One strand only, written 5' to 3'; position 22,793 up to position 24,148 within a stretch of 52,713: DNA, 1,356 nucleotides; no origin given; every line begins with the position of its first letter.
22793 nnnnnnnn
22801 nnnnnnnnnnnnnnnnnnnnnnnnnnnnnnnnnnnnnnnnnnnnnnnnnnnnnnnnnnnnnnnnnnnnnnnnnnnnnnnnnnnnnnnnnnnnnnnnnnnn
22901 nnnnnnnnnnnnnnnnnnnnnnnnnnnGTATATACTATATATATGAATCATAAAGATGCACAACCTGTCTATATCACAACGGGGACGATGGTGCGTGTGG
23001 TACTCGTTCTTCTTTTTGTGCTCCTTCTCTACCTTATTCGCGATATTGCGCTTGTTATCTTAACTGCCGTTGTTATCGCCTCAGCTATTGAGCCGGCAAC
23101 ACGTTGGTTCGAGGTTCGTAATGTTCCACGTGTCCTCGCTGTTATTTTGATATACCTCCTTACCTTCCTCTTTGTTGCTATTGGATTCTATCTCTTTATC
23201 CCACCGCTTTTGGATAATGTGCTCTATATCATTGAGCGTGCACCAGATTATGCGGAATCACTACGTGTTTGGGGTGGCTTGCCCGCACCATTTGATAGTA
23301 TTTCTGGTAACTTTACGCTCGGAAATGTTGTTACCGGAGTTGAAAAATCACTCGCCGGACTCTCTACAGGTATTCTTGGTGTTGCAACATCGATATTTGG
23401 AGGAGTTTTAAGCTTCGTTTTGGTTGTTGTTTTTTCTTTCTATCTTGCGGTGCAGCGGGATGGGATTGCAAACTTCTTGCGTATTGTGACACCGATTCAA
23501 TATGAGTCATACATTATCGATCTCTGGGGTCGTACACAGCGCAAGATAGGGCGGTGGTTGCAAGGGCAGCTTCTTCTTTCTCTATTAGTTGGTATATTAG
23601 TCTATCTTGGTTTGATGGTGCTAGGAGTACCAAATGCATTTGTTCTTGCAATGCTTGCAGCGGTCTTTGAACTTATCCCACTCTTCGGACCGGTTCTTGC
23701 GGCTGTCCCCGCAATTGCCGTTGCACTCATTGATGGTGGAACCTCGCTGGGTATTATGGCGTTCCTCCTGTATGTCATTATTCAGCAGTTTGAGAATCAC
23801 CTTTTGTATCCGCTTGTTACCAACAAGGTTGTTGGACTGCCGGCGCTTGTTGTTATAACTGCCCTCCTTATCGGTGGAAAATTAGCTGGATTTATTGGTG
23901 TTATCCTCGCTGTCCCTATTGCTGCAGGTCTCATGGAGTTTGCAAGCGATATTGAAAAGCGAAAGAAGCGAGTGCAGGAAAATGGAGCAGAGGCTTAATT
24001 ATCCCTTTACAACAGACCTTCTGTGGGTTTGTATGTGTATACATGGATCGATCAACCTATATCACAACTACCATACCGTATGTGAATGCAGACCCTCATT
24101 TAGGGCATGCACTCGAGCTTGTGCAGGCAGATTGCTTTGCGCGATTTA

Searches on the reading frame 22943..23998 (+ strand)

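Call 69: search_protein_families(library=pfam, proteins=[window:22943-23998:+], max_evalue=0.00001)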
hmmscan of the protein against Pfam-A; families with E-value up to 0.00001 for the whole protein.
window:22943-23998:+ (351 aa): 1 family
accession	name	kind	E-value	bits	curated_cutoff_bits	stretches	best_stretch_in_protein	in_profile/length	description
PF01594.21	AI-2E_transport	-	1.7e-58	198.8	34.3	1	20-331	6-320/327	AI-2E family transporter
